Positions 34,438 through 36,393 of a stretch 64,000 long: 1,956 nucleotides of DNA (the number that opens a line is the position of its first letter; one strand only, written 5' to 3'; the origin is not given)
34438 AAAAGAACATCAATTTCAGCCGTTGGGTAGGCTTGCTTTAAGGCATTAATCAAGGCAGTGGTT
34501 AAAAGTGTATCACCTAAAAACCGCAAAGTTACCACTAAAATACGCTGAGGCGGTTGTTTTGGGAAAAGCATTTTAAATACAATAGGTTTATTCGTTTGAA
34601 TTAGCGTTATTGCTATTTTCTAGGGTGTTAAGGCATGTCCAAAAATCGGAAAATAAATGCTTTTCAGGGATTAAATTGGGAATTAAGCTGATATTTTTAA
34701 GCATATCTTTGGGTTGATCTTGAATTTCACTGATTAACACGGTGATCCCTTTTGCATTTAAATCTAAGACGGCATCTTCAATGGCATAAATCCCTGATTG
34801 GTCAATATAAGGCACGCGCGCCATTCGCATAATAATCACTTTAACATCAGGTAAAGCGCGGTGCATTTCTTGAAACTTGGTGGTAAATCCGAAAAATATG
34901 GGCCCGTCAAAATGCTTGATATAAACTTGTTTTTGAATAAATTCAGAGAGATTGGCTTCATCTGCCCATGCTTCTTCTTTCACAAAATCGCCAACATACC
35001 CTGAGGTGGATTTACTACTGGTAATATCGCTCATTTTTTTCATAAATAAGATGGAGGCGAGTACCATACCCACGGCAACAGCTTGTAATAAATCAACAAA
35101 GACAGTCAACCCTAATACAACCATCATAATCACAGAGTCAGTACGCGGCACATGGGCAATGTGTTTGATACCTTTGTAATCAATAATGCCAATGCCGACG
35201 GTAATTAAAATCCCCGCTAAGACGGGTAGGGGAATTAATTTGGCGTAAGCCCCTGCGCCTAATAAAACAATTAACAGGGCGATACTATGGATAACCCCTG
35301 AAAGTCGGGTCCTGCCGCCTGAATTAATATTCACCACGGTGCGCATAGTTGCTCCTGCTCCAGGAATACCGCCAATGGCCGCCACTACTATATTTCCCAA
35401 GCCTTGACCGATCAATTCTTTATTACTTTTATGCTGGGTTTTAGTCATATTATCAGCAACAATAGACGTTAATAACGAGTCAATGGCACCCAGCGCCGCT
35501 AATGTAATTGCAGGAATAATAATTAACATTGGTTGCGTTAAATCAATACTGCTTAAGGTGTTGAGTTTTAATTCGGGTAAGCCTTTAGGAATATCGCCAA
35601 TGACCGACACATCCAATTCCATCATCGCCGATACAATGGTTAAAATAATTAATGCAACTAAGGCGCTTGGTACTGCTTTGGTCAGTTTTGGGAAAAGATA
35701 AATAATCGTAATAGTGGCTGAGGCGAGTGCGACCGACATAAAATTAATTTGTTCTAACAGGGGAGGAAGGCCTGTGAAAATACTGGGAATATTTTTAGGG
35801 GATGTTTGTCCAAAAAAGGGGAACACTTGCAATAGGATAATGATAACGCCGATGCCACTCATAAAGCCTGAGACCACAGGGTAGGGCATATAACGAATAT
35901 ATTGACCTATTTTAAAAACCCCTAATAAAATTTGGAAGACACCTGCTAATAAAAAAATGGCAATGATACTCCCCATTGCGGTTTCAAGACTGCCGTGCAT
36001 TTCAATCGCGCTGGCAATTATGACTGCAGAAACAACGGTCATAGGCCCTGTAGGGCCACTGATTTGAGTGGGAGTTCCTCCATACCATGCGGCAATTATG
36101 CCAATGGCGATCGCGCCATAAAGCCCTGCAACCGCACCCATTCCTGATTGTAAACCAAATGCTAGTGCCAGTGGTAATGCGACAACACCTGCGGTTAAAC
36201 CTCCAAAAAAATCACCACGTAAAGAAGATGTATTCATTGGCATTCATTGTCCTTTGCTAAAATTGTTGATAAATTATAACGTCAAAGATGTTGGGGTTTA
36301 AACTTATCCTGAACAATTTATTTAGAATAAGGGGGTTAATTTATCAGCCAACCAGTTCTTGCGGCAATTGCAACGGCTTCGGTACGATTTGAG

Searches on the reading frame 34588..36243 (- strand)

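Call 64: search_protein_families(library=ncbifam, proteins=[window:34588-36243:-], max_evalue=0.00001)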
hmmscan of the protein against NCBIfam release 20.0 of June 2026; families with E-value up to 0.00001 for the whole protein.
window:34588-36243:- (551 aa): 3 families
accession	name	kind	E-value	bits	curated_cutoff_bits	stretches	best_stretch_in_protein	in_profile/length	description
NF050096.1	BicarbTportBicA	equivalog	7.7e-149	496.7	880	1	5-538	9-540/547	bicarbonate transporter BicA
NF008660.1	PRK11660.1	equivalog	1.8e-88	297.4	614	1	5-519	26-544/572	C4-dicarboxylic acid transporter DauA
TIGR00815.1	sulP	subfamily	3.2e-81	273.5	380.45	1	5-522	11-551/565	sulfate permease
